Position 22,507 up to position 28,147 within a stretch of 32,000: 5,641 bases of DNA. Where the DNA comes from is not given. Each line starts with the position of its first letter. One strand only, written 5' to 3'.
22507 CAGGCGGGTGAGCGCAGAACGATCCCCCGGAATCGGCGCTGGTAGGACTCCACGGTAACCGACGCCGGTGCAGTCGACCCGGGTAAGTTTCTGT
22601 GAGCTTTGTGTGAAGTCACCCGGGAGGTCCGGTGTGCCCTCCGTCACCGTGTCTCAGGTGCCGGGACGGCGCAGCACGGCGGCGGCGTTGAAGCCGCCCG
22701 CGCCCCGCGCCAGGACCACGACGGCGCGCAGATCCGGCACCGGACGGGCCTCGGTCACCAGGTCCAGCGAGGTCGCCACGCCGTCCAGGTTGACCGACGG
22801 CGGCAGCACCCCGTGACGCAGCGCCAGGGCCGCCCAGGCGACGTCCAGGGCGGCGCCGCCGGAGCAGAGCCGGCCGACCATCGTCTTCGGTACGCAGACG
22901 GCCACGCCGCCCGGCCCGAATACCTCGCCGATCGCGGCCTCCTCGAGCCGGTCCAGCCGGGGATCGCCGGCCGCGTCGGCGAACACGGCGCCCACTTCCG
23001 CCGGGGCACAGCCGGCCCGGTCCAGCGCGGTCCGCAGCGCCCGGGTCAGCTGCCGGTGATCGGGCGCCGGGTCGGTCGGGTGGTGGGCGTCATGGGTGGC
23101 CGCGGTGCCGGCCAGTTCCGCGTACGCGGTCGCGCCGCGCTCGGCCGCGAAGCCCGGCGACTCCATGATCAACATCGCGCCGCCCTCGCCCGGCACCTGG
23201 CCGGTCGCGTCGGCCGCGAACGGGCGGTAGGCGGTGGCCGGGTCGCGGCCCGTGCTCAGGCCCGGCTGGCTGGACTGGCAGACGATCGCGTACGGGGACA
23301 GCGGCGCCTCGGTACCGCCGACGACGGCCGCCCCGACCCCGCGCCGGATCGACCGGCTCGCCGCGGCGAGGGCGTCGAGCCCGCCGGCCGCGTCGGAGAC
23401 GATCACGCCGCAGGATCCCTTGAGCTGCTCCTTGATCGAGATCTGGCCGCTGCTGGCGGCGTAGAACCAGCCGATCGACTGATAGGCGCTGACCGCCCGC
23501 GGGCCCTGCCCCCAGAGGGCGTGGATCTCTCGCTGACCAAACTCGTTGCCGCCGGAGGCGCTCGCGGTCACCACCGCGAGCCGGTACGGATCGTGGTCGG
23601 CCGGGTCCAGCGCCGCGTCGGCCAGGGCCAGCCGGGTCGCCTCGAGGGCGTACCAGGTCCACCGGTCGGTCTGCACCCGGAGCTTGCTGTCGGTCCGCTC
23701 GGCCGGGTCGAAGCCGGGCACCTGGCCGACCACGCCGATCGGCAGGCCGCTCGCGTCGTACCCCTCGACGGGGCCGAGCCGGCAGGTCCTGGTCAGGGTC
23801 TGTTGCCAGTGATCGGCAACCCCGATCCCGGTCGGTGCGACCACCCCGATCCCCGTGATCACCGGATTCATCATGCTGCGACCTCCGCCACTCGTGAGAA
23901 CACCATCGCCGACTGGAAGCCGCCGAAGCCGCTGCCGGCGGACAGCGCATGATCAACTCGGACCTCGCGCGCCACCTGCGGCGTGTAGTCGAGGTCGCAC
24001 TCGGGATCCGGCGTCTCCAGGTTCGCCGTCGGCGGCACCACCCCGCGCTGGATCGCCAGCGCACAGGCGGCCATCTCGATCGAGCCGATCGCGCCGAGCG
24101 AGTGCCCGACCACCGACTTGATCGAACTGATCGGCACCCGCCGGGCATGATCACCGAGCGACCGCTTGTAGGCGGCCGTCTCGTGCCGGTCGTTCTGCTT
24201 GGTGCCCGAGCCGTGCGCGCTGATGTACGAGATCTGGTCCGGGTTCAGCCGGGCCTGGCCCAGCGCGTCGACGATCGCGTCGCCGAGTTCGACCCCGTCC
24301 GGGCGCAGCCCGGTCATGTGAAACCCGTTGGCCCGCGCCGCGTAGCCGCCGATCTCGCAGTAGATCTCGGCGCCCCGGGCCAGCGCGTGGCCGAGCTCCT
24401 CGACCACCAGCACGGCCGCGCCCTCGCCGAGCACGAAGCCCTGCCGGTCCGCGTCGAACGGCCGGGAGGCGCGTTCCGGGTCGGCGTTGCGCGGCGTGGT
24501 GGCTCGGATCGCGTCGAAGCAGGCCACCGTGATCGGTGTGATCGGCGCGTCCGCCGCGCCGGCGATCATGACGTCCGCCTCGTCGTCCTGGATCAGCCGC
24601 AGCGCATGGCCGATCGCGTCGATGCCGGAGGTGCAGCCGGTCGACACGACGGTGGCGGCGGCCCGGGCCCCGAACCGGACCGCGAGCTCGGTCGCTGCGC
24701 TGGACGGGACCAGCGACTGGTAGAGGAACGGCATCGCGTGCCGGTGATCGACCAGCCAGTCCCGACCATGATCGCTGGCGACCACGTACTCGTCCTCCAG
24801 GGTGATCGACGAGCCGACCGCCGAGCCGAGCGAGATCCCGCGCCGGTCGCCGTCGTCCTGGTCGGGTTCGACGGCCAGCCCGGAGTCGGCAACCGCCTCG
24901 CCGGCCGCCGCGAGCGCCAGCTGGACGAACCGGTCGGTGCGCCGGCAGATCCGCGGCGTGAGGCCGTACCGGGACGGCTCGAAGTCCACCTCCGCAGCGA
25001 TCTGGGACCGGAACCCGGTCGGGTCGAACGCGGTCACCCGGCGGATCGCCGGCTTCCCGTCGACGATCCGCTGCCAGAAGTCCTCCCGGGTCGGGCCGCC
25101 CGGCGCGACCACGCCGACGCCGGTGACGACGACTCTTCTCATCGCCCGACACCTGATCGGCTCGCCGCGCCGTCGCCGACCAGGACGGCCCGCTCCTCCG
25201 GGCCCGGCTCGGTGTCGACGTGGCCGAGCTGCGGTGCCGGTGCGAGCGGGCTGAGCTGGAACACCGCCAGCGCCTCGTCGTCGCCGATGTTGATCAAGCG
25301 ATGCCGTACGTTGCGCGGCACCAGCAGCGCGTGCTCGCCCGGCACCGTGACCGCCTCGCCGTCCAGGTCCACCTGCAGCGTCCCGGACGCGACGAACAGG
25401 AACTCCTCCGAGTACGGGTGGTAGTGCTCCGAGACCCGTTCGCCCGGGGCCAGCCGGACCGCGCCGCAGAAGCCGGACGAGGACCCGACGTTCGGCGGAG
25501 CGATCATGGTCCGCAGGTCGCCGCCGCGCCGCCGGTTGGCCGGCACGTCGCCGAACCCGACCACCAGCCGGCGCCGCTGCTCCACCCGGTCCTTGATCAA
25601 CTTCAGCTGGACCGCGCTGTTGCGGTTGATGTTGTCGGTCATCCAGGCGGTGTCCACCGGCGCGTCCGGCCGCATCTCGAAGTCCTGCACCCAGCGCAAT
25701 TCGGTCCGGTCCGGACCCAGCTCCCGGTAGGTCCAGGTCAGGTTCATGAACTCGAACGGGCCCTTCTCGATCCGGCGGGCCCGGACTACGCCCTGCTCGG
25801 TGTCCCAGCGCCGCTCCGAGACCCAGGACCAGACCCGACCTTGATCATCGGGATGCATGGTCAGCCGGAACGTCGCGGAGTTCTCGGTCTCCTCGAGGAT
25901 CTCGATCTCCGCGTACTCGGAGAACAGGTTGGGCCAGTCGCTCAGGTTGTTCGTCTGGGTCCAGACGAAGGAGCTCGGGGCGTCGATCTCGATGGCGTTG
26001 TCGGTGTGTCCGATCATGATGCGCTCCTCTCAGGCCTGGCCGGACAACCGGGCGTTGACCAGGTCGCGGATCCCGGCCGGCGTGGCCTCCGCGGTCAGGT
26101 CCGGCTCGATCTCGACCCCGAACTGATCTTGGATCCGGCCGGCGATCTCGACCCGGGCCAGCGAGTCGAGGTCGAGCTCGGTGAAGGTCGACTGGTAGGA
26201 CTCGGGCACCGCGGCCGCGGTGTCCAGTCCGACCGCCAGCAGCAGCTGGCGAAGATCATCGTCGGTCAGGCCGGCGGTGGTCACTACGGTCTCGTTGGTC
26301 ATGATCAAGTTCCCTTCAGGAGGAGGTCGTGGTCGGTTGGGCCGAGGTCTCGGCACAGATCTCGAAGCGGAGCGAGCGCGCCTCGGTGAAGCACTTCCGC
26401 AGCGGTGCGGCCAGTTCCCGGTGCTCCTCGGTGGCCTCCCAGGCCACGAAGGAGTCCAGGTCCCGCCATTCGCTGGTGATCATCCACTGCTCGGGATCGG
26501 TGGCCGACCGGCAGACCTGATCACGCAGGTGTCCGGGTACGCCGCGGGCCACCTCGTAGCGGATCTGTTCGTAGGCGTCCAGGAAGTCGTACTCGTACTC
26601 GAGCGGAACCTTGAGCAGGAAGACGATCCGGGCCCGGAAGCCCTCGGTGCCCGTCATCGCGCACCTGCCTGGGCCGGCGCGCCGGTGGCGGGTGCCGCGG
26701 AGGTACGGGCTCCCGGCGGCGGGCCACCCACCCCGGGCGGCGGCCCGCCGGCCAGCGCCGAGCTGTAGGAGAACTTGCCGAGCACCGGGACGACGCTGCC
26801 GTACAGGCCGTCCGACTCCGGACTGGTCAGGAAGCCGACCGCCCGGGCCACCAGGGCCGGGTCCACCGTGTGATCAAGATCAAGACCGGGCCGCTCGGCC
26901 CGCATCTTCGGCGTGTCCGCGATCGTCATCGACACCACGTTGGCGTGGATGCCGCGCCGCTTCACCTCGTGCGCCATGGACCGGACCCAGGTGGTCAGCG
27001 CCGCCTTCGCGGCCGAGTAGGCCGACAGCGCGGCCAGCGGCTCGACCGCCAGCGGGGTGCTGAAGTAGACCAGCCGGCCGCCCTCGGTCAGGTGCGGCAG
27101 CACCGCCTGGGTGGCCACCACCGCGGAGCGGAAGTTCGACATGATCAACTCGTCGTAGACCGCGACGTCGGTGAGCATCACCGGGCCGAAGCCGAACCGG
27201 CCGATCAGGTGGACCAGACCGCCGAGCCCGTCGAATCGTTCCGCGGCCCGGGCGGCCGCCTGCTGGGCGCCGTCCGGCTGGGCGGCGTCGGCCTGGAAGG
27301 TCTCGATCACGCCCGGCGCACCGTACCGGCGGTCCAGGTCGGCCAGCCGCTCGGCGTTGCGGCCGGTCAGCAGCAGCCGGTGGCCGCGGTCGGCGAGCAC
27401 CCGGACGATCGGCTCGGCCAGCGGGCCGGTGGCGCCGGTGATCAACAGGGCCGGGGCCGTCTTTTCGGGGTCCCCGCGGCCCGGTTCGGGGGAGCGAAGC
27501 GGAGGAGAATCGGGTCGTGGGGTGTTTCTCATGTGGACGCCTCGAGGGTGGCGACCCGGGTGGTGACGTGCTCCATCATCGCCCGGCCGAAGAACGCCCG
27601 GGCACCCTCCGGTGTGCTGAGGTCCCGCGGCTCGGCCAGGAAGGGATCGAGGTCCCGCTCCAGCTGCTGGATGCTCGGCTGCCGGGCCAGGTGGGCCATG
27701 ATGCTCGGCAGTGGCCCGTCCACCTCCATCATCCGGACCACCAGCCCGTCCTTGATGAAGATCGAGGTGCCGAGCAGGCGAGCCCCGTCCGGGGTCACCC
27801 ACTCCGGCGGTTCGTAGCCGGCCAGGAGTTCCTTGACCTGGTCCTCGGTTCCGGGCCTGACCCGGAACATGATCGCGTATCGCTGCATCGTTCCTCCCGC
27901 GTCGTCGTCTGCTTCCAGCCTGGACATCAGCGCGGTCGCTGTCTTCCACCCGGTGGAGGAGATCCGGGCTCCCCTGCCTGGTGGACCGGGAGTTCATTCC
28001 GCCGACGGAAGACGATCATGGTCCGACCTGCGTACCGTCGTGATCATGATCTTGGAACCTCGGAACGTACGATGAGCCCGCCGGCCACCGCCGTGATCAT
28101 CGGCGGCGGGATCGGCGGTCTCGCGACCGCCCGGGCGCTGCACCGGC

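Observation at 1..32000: TGATCA behaves like a highly iterated palindrome across the whole window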

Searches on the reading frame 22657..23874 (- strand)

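Call 9: search_protein_families(library=pfam, proteins=[window:22657-23874:-])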
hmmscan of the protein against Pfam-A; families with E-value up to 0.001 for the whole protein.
window:22657-23874:- (406 aa): 2 families
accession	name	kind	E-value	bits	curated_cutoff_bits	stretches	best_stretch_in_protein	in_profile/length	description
PF00109.32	ketoacyl-synt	-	1e-28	101.1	20.8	1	5-238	5-247/252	Beta-ketoacyl synthase, N-terminal domain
PF02801.28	Ketoacyl-synt_C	-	1.2e-24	87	20.8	1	251-363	1-118/119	Beta-ketoacyl synthase, C-terminal domain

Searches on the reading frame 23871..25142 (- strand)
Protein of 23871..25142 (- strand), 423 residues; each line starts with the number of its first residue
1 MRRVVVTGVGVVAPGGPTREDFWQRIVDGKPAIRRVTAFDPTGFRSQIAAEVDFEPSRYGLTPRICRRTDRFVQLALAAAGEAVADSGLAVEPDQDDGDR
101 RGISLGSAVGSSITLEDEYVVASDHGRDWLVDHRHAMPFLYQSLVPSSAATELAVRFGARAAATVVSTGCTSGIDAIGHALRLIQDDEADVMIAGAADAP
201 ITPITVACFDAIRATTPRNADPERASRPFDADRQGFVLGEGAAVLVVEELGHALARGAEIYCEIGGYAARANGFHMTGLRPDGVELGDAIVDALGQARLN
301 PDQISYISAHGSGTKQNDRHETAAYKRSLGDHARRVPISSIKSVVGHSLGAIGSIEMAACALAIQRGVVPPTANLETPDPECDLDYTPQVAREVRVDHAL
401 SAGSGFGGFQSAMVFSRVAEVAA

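Call 9: search_protein_families(library=pfam, proteins=[window:23874-25142:-])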
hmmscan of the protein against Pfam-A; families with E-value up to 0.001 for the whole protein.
window:23874-25142:- (423 aa): 2 families
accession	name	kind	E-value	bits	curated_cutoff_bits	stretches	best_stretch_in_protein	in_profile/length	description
PF00109.32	ketoacyl-synt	-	4.2e-51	174.4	20.8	1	1-251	1-250/252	Beta-ketoacyl synthase, N-terminal domain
PF02801.28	Ketoacyl-synt_C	-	3.9e-34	117.6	20.8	1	261-376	1-119/119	Beta-ketoacyl synthase, C-terminal domain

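Call 14: find_related_loci(query=window:23874-25142:-, collection=genome_contigs, flank=10000)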
Query window:23874-25142:- (423 aa) in genome_contigs; peptide patterns used: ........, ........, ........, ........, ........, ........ (x = any residue, [..] = any of these).
600 stretches matched a pattern (row limit reached: there are more); 598 encode a relative of the query (tblastn E <= 1e-3); the best 80 are kept; 80 distinct loci.
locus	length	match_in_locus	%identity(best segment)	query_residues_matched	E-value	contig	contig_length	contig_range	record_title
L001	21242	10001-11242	77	1-416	0e+0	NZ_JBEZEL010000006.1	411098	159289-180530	Streptosporangium sp. NPDC049078 NPDC049078_81_B1.ctg-0006, whole genome shotgun sequence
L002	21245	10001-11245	67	2-418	0e+0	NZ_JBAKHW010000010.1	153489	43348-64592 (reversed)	Micromonospora sp. CPCC 205539 Scaffold7_2, whole genome shotgun sequence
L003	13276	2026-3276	68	2-420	5e-180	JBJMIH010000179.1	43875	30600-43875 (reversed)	MAG: Mycobacteriales bacterium isolate H2_16_all_fractions_metab_conc_119_73_28 k255_5429996, whole genome shotgun seque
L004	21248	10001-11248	67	2-419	3e-179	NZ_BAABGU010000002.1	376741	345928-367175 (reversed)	Micromonospora coerulea strain JCM 3175 sequence002, whole genome shotgun sequence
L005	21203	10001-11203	65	18-420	2e-178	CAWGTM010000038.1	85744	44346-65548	MAG: uncultured Actinomycetota bacterium isolate MFD04212.bin.2.163 genome assembly, contig: contig_7372, whole genome s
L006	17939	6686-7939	67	1-420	5e-178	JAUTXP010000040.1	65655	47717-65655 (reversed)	MAG: Acidimicrobiaceae bacterium isolate BP_115 scaffold_2147460, whole genome shotgun sequence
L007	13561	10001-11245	68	2-418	7e-176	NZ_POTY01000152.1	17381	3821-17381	Micromonospora craterilacus strain NA12 NODE_152_length_17381_cov_16.7985, whole genome shotgun sequence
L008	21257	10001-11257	66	2-417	1e-175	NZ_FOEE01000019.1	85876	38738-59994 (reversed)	Trujillonella endophytica strain DSM 45413, whole genome shotgun sequence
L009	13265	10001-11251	67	2-420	3e-175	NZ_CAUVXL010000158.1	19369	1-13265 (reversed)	Frankia sp. Cas4 scaffold00118, whole genome shotgun sequence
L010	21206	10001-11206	66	19-422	1e-174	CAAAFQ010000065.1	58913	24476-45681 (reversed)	Frankia symbiont of Coriaria arborea isolate Cppng1_Ca_nod genome assembly, contig: scaffold00034, whole genome shotgun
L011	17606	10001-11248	65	2-418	2e-172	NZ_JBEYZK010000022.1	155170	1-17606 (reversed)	Streptomyces sp. NPDC046465 NPDC046465_144_D3.ctg-0022, whole genome shotgun sequence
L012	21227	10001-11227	63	7-417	3e-168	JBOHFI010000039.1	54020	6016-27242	MAG: Pseudonocardiaceae bacterium isolate SE1533_metabat2.bin.6 NODE_129_length_54020_cov_11.679420, whole genome shotgu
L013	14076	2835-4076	64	2-417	5e-171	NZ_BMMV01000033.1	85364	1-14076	Streptomyces camponoticapitis strain CGMCC 4.7275 sequence33, whole genome shotgun sequence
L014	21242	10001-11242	67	7-416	4e-171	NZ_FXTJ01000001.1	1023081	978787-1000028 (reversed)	Geodermatophilus aquaeductus strain DSM 46834, whole genome shotgun sequence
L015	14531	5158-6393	64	2-415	1e-169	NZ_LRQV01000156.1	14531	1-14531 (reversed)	Micromonospora rosaria strain DSM 803 contig156, whole genome shotgun sequence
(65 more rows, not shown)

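Call 16: find_encoding_contigs(protein=window:23871-25142:-, flank=10000, max_places=6)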
Protein window:23871-25142:- (423 aa): no gene with exactly this product is on record in the collection.

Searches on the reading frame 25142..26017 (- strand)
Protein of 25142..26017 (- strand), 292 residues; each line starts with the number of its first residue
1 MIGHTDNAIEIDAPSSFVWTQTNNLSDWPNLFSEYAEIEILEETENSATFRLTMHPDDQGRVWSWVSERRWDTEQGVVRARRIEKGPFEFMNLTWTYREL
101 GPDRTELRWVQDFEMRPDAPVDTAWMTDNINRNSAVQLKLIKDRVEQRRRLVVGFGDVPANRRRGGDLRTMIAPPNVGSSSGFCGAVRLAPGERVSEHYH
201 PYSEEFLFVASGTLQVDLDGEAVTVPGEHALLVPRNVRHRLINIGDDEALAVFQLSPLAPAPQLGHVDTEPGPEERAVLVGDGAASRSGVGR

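Call 9: search_protein_families(library=pfam, proteins=[window:25142-26017:-])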
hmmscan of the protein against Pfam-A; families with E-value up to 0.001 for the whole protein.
window:25142-26017:- (292 aa): 5 families
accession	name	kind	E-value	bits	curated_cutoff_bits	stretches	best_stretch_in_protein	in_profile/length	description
PF07883.17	Cupin_2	-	2.4e-15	56.5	27.2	1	187-251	3-66/70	Cupin domain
PF03364.25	Polyketide_cyc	-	1.3e-10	42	23.4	1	11-123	1-107/126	Polyketide cyclase / dehydrase and lipid transport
PF10604.15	Polyketide_cyc2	-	2e-07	31.8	27.4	1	7-146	6-142/142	Polyketide cyclase / dehydrase and lipid transport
PF02311.25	AraC_binding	-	2.5e-05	24.5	21.1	1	183-249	4-68/135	AraC-like ligand binding domain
PF01050.24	MannoseP_isomer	-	0.00053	20.6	23.6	0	187-245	33-91/116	Mannose-6-phosphate isomerase C-terminal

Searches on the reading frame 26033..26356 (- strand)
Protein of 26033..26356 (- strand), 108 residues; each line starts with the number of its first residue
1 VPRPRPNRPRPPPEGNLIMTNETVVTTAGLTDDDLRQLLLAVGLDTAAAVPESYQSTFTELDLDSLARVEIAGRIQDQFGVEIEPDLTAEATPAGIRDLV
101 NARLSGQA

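Call 9: search_protein_families(library=pfam, proteins=[window:26033-26356:-])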
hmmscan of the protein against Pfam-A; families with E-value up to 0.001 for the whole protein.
window:26033-26356:- (108 aa): 1 family
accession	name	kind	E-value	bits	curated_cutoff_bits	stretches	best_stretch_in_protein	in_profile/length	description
PF00550.31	PP-binding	-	3.9e-08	33.9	20.8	1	53-91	19-58/67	Phosphopantetheine attachment site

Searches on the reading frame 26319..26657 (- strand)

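Call 9: search_protein_families(library=pfam, proteins=[window:26319-26657:-])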
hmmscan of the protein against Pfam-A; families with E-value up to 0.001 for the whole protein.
window:26319-26657:- (113 aa): 1 family
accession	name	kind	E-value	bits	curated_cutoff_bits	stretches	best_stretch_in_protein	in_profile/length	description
PF03992.22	ABM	-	6.3e-15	55.5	23.1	1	11-83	4-76/78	Antibiotic biosynthesis monooxygenase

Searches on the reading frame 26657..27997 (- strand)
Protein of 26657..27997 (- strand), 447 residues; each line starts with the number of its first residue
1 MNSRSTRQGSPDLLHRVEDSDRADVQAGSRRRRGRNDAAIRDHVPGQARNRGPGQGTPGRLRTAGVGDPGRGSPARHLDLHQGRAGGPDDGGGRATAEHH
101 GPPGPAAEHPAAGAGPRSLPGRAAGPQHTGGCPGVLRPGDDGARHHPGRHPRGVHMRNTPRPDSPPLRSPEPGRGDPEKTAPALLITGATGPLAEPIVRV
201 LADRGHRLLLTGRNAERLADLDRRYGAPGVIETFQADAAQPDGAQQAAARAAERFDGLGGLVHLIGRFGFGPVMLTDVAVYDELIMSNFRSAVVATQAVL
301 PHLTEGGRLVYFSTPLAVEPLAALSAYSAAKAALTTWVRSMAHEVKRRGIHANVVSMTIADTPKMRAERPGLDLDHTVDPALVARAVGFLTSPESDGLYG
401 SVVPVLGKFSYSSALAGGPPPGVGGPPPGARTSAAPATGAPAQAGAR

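Call 9: search_protein_families(library=pfam, proteins=[window:26657-27997:-])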
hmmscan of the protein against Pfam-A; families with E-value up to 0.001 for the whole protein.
window:26657-27997:- (447 aa): 4 families
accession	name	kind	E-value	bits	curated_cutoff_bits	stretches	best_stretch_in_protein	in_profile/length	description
PF13561.12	adh_short_C2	-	2.3e-29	103.1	27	1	193-405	8-231/236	Enoyl-(Acyl carrier protein) reductase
PF00106.31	adh_short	-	1.4e-28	100.2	26.6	1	184-368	3-190/195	short chain dehydrogenase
PF08659.16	KR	-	3.3e-10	40.6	22.6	1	184-359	3-177/180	KR domain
PF01370.27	Epimerase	-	0.00076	19.4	20.9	0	185-350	2-165/240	NAD dependent epimerase/dehydratase family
